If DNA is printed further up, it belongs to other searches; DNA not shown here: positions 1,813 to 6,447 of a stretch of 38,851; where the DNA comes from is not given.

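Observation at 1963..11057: Tandem operon of two giant (about 1445 and 1581 aa) paralogous metzincin lipoproteins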

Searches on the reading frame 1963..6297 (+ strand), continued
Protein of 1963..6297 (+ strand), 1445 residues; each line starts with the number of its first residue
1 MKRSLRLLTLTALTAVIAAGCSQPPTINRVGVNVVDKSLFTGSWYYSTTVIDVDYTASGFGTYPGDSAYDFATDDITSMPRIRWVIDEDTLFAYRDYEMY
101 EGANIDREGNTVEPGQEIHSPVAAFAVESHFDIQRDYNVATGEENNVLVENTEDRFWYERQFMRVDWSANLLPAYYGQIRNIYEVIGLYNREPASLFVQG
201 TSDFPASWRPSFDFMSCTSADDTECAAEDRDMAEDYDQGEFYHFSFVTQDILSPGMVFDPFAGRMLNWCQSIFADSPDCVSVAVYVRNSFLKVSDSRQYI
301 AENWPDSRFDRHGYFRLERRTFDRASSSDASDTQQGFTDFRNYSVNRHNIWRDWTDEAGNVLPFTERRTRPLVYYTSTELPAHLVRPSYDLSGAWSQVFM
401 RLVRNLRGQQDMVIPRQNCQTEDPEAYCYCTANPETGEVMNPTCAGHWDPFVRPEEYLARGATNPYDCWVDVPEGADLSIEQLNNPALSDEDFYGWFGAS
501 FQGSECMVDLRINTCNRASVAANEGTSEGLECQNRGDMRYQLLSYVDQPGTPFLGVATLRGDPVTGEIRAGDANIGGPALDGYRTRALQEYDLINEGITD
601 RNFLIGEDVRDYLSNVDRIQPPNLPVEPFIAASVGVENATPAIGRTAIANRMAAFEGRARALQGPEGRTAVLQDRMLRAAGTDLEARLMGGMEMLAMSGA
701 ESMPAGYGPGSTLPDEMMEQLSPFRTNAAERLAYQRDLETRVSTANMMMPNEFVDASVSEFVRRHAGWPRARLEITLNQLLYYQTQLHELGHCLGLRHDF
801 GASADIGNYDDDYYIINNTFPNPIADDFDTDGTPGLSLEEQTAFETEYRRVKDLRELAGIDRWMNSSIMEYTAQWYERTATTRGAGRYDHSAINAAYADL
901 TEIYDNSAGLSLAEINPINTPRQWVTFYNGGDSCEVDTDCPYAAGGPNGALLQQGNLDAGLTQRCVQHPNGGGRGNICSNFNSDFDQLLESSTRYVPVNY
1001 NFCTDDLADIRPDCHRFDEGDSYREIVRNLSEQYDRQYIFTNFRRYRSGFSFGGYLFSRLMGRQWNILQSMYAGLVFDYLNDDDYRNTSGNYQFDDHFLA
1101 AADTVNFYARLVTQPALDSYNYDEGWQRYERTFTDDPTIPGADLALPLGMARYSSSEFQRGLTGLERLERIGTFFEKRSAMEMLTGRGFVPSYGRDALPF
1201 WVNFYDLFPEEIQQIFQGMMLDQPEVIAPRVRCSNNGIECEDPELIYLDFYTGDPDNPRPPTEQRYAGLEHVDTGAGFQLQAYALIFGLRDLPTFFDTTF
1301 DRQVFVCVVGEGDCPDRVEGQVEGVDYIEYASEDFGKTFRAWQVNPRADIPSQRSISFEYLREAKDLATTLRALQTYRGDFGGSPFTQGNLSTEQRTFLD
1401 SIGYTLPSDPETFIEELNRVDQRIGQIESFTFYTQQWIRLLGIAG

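Call 18: find_encoding_contigs(protein=P0041, flank=9000, max_places=2)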
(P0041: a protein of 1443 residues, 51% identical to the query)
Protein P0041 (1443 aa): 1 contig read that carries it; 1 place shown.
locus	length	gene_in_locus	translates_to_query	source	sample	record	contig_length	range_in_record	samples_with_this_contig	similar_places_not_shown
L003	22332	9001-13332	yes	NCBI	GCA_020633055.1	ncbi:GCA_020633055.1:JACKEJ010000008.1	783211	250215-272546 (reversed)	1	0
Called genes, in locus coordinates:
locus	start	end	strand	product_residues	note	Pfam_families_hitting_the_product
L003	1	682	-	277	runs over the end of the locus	-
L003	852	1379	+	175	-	PF01872:RibD_C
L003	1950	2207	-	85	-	-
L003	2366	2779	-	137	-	PF13744:HTH_37 (weak), PF13560:HTH_31, PF01381:HTH_3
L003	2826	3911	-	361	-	PF17761:DUF1016_N, PF06250:YhcG_C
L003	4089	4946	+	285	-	-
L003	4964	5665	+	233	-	PF14427:Pput2613-deam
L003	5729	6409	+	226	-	-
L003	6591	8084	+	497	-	PF01565:FAD_binding_4, PF02913:FAD-oxidase_C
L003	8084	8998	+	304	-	PF01565:FAD_binding_4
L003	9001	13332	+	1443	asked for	PF16313:DUF4953 (faint)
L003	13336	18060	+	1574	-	PF16313:DUF4953 (weak)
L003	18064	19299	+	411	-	-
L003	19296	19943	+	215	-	-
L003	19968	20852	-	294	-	PF00561:Abhydrolase_1, PF12146:Hydrolase_4, PF12697:Abhydrolase_6, PF00561:Abhydrolase_1 (weak)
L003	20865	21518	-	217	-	PF02798:GST_N, PF13417:GST_N_3, PF13409:GST_N_2, PF00043:GST_C, PF14497:GST_C_3 (weak), PF13410:GST_C_2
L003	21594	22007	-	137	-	PF11964:SpoIIAA-like (weak)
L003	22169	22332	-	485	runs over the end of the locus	-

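Call 26: search_protein_families(library=pfam, alignment_id=A3, max_evalue=1)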
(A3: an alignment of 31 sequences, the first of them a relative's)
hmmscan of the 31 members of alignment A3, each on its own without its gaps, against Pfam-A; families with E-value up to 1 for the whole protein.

A. member 1, P0001 (1445 aa): 3 families
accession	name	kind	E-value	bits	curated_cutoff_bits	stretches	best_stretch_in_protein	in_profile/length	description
PF16313.11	DUF4953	-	3.2e-06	27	24.2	1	786-806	17-37/316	Met-zincin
PF13688.12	Reprolysin_5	-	0.011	16.5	27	1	783-804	142-163/196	Metallo-peptidase family M12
PF00413.30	Peptidase_M10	-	0.12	12.7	24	1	782-799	108-125/159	Matrixin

B. families by the number of members that match (of 31 scanned): 17 families
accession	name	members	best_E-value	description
PF16313.11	DUF4953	31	2.7e-09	Met-zincin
PF13688.12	Reprolysin_5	27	0.00041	Metallo-peptidase family M12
PF00413.30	Peptidase_M10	25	0.001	Matrixin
PF13582.12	Reprolysin_3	13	0.0029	Metallo-peptidase family M12B Reprolysin-like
PF10462.15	Peptidase_M66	11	0.003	Peptidase M66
PF01400.30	Astacin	9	0.0013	Astacin (Peptidase family M12A)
PF05572.19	Peptidase_M43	6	0.043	Pregnancy-associated plasma protein-A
PF13583.11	Reprolysin_4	5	0.01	Metallo-peptidase family M12B Reprolysin-like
PF12388.14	Peptidase_M57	2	0.22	Dual-action HEIGH metallo-peptidase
PF16309.10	DUF4951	1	0.023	Domain of unknown function (DUF4951)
PF13574.12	Reprolysin_2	1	0.024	Metallo-peptidase family M12B Reprolysin-like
PF18998.6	Flg_new_2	1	0.029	Divergent InlB B-repeat domain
PF02043.22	Bac_chlorC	1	0.066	Bacteriochlorophyll C binding protein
PF06593.17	RBDV_coat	1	0.16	Raspberry bushy dwarf virus coat protein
PF00426.25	VP4_haemagglut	1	0.25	Outer Capsid protein VP4 (Hemagglutinin) Concanavalin-like domain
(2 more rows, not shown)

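Call 28: find_related_loci(query=A3, collection=genome_contigs, flank=7000)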
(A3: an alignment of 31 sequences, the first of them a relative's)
Query A3 (1445 aa) in genome_contigs; peptide patterns used: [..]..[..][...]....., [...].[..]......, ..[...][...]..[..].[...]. (x = any residue, [..] = any of these).
598 stretches matched a pattern (row limit reached: there are more); 373 encode a relative of the query (tblastn E <= 1e-3); the best 80 are kept; 68 distinct loci.
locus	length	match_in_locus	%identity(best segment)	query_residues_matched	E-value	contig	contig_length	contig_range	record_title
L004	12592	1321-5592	67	20-1444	0e+0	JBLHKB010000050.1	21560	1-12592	MAG: Polyangiales bacterium isolate 3300054698_34 Ga0535670_0003774, whole genome shotgun sequence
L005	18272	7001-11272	69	20-1444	0e+0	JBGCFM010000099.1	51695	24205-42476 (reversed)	MAG: Polyangiales bacterium isolate SGMAG-21 contig99, whole genome shotgun sequence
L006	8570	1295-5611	58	1-1443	0e+0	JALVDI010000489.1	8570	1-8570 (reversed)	MAG: Polyangiaceae bacterium isolate 134-614_metabat2_scaf2bin.026 134-614_scaffold_5582_c1, whole genome shotgun sequen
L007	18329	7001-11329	57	1-1443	0e+0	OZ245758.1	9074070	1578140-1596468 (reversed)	MAG: Polyangiales bacterium isolate 1b4c1a86-0460-4abd-8bdf-cdfbe91d77c6 genome assembly, chromosome: 1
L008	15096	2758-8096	57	1-1444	0e+0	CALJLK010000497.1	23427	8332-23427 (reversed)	MAG TPA_asm: uncultured Sandaracinus sp. isolate SRR1506987_bin.180_CONCOCT_v1.1_MAG genome assembly, contig: ERZ761602.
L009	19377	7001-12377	56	1-1443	0e+0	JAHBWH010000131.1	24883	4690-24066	MAG: Myxococcales bacterium isolate ACE_MYX12 MYX12_131, whole genome shotgun sequence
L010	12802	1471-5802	53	1-1443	0e+0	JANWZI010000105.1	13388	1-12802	MAG: Myxococcota bacterium isolate SKYG91 NODE_105_length_13388_cov_5.377207, whole genome shotgun sequence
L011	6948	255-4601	49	5-1444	0e+0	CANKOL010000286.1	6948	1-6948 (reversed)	MAG: Sandaracinaceae bacterium isolate RH-9nov16-262 genome assembly, contig: RH-9nov16-C-C28854, whole genome shotgun s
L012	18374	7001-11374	48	9-1443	0e+0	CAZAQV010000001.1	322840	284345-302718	MAG TPA_asm: uncultured Polyangiales bacterium isolate SRP321284_co1_289 genome assembly, contig: NODE_15_length_322840_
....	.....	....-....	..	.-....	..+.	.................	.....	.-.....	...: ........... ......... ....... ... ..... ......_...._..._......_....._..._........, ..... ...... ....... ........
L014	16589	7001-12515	46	1-1443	0e+0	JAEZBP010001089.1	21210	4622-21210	MAG: Proteobacteria bacterium isolate OH_CBrB_201 k127_2434084, whole genome shotgun sequence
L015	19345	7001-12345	56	1-1444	0e+0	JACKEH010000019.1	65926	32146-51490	MAG: Sandaracinus sp. isolate HK-STAS-MYXO-28 HK-STAS-MYXO-28_19, whole genome shotgun sequence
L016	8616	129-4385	49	10-1445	0e+0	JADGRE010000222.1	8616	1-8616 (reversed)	MAG: Proteobacteria bacterium isolate Chersky.17_24 contig-100_3321, whole genome shotgun sequence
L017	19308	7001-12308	57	1-1443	0e+0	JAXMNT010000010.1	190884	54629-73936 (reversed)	MAG: Deltaproteobacteria bacterium isolate EC_MBin.16 ECX_153CoAssmbCtg, whole genome shotgun sequence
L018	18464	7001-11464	44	4-1444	0e+0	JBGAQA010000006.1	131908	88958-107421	MAG: Sandaracinaceae bacterium isolate MAG_AAO_AS.33 AAOAS-33_NODE_6_length_131908_cov_6.544479, whole genome shotgun se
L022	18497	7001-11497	44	1-1443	0e+0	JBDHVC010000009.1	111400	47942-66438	MAG: Sandaracinaceae bacterium isolate AS-MESO-3CA.302 NODE_632_length_111400_cov_16.072644, whole genome shotgun sequen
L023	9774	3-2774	45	504-1445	0e+0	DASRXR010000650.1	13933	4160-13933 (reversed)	MAG TPA_asm: Polyangiales bacterium isolate SMAG_U12567 k141_514042, whole genome shotgun sequence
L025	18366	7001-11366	58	1-1445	0e+0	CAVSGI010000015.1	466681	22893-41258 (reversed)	MAG: uncultured delta proteobacterium isolate MFD05684.bin.2.251 genome assembly, contig: contig_54059, whole genome sho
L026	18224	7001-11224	48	8-1445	0e+0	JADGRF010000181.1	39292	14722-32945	MAG: Sandaracinaceae bacterium isolate Chersky_700 k127_8137218, whole genome shotgun sequence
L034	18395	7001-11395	45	1-1443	0e+0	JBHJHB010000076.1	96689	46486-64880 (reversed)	MAG: Sandaracinaceae bacterium isolate sb_S12C846_1 S12Ck141_116503, whole genome shotgun sequence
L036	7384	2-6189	48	1-1445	0e+0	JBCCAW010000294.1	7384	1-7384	MAG: Myxococcota bacterium isolate P01_A01_bin.20 k141_1017018_length_7384_cov_13.0000, whole genome shotgun sequence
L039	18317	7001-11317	59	1-1444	0e+0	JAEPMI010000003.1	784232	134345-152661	MAG: Deltaproteobacteria bacterium isolate HCUG1432-5 NODE_3_length_784232_cov_32.432337, whole genome shotgun sequence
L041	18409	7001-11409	48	3-1445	0e+0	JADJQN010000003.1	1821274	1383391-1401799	MAG: Sandaracinaceae bacterium isolate Fred_18-Q3-R57-64_MAXAC.276 tig00001056-10-18270440, whole genome shotgun sequenc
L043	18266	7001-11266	48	3-1445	0e+0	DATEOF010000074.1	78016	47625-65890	MAG TPA_asm: Polyangiales bacterium isolate SMAG_U8988 k141_2939039, whole genome shotgun sequence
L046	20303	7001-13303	43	27-1445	0e+0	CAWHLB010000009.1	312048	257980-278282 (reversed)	MAG: uncultured delta proteobacterium isolate MFD02416.bin.2.203 genome assembly, contig: contig_107670, whole genome sh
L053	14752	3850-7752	26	18-1382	4e-81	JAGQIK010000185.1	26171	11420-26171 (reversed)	MAG: Myxococcales bacterium isolate HKST-UBA02 k127_724005, whole genome shotgun sequence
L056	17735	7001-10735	25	1-1374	4e-70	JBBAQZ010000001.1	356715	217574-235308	MAG: Myxococcaceae bacterium isolate EUL_206 ctg1-EUL_206, whole genome shotgun sequence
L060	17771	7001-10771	25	2-1341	5e-72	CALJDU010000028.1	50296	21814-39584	MAG: uncultured bacterium isolate R4_Bin_MAXBIN__061_1 genome assembly, contig: c_000001454589, whole genome shotgun seq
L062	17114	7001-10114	25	6-1230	5e-65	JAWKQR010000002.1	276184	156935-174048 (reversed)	MAG: bacterium isolate ABC1.178 ABC1.178.fa-2, whole genome shotgun sequence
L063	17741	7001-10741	24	1-1373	2e-64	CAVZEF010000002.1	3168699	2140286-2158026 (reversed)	MAG: uncultured proteobacterium isolate MFD05841.bin.2.175 genome assembly, contig: contig_3258, whole genome shotgun se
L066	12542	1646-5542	25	2-1311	4e-62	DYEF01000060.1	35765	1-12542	MAG TPA_asm: Bdellovibrio sp. isolate Tomsk_43_40 Tomsk_k141_43032, whole genome shotgun sequence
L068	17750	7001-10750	24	1-1369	3e-59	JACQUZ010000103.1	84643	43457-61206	MAG: Deltaproteobacteria bacterium isolate NC_groundwater_1450_Ag_S-0.65um_64_25 S_p65_S5_coassembly_k141_3411334, whole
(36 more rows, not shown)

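Call 36: search_protein_families(library=pfam, proteins=[L056:6968-10825:+, L066:1625-5839:+, L063:6977-10942:+, L062:6869-10339:+, L053:3778-7773:+, L068:6974-10834:+, L060:6971-10930:+], max_evalue=1)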
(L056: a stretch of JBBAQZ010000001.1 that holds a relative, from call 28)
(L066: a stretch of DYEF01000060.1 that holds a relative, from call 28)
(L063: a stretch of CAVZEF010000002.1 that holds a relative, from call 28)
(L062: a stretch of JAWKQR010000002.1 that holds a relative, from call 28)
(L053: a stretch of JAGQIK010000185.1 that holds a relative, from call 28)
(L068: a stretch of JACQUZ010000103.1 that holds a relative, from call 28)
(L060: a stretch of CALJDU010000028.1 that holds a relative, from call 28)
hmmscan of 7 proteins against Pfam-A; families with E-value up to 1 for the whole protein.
L056:6968-10825:+ (1286 aa): 6 families
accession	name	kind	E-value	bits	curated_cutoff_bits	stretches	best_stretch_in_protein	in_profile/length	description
PF16313.11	DUF4953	-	1.4e-09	38.1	24.2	1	701-724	13-36/316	Met-zincin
PF17148.9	DUF5117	-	0.0016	18.7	27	1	225-311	109-185/189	Domain of unknown function (DUF5117)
PF13582.12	Reprolysin_3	-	0.0071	17.3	22.4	1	653-717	50-122/123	Metallo-peptidase family M12B Reprolysin-like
PF00413.30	Peptidase_M10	-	0.021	15.1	24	1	700-718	107-125/159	Matrixin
PF13688.12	Reprolysin_5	-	0.031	14.9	27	1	695-722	135-162/196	Metallo-peptidase family M12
PF10462.15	Peptidase_M66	-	0.15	11.4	20.6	1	703-729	194-221/306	Peptidase M66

L066:1625-5839:+ (1405 aa): 6 families
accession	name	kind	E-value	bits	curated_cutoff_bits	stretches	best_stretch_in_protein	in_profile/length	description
PF16313.11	DUF4953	-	1.6e-06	28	24.2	1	728-752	11-35/316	Met-zincin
PF04706.18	Dickkopf_N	-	0.022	15.5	25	1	127-147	2-22/51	Dickkopf N-terminal cysteine-rich region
PF13688.12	Reprolysin_5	-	0.026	15.2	27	1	725-751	135-162/196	Metallo-peptidase family M12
PF01400.30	Astacin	-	0.026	14.6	22.5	0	729-749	77-97/189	Astacin (Peptidase family M12A)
PF05572.19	Peptidase_M43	-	0.041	14.3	23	1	710-751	38-89/152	Pregnancy-associated plasma protein-A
PF00413.30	Peptidase_M10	-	0.085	13.2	24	1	730-748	108-126/159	Matrixin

L063:6977-10942:+ (1322 aa): 5 families
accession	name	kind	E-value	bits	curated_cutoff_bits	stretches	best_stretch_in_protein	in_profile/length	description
PF16313.11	DUF4953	-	1.4e-10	41.3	24.2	1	728-823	6-101/316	Met-zincin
PF13688.12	Reprolysin_5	-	0.013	16.2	27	1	737-757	143-163/196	Metallo-peptidase family M12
PF10462.15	Peptidase_M66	-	0.026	13.9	20.6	1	739-778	196-232/306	Peptidase M66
PF13582.12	Reprolysin_3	-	0.086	13.8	22.4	1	734-751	105-122/123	Metallo-peptidase family M12B Reprolysin-like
PF00413.30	Peptidase_M10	-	0.13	12.6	24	1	735-752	108-125/159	Matrixin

L062:6869-10339:+ (1157 aa): 9 families
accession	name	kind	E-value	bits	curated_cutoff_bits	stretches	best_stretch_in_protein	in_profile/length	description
PF16313.11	DUF4953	-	7.3e-10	39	24.2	1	666-692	10-36/316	Met-zincin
PF01400.30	Astacin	-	0.00068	19.8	22.5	1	668-746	77-146/189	Astacin (Peptidase family M12A)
PF00413.30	Peptidase_M10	-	0.012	16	24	1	653-688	92-127/159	Matrixin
PF13688.12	Reprolysin_5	-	0.017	15.8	27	1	664-690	136-162/196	Metallo-peptidase family M12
PF13574.12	Reprolysin_2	-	0.033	14.5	27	1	669-740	125-189/195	Metallo-peptidase family M12B Reprolysin-like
PF10462.15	Peptidase_M66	-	0.047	13.1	20.6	1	666-697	189-221/306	Peptidase M66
PF05572.19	Peptidase_M43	-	0.064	13.6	23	1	669-691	68-90/152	Pregnancy-associated plasma protein-A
PF13582.12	Reprolysin_3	-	0.071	14.1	22.4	1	668-685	105-122/123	Metallo-peptidase family M12B Reprolysin-like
PF13583.11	Reprolysin_4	-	0.17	12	22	1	669-691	136-155/203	Metallo-peptidase family M12B Reprolysin-like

L053:3778-7773:+ (1332 aa): 4 families
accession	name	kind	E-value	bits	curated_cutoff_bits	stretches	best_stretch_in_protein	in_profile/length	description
PF16313.11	DUF4953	-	1e-10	41.8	24.2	1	702-729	9-36/316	Met-zincin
PF13688.12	Reprolysin_5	-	0.021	15.5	27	1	697-727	132-162/196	Metallo-peptidase family M12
PF13582.12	Reprolysin_3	-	0.031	15.2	22.4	1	676-722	76-122/123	Metallo-peptidase family M12B Reprolysin-like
PF00413.30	Peptidase_M10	-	0.057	13.7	24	1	702-735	104-135/159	Matrixin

L068:6974-10834:+ (1287 aa): 10 families
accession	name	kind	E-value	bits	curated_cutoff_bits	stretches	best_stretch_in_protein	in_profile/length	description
PF16313.11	DUF4953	-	4.5e-08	33.1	24.2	2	700-720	16-36/316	Met-zincin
PF13688.12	Reprolysin_5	-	0.00052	20.7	27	1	648-718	90-162/196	Metallo-peptidase family M12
PF13582.12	Reprolysin_3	-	0.0023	18.9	22.4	1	696-713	105-122/123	Metallo-peptidase family M12B Reprolysin-like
PF00413.30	Peptidase_M10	-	0.014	15.7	24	1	674-715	85-126/159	Matrixin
PF10462.15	Peptidase_M66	-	0.014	14.8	20.6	1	695-724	190-220/306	Peptidase M66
PF13583.11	Reprolysin_4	-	0.023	14.8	22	1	698-728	138-155/203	Metallo-peptidase family M12B Reprolysin-like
PF12044.14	Metallopep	-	0.044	12.8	27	1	691-717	308-334/427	Putative peptidase family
PF13574.12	Reprolysin_2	-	0.075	13.3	27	1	698-718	126-146/195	Metallo-peptidase family M12B Reprolysin-like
PF10339.14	Vel1p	-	0.094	12.5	23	1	1074-1176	32-135/202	Yeast-specific zinc responsive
PF01400.30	Astacin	-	0.1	12.7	22.5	1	697-779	78-148/189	Astacin (Peptidase family M12A)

L060:6971-10930:+ (1320 aa): 7 families
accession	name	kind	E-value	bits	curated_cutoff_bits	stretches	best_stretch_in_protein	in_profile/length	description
PF16313.11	DUF4953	-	4.2e-10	39.8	24.2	1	746-773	9-36/316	Met-zincin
PF13688.12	Reprolysin_5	-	0.0002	22.1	27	1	682-772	84-163/196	Metallo-peptidase family M12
PF13583.11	Reprolysin_4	-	0.00095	19.3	22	1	713-777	103-162/203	Metallo-peptidase family M12B Reprolysin-like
PF13574.12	Reprolysin_2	-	0.0036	17.6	27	1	672-772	60-148/195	Metallo-peptidase family M12B Reprolysin-like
PF13582.12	Reprolysin_3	-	0.016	16.1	22.4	1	689-766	66-122/123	Metallo-peptidase family M12B Reprolysin-like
PF00413.30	Peptidase_M10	-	0.039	14.3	24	1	751-767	109-125/159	Matrixin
PF12388.14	Peptidase_M57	-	0.2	11.8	21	1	752-767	135-150/212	Dual-action HEIGH metallo-peptidase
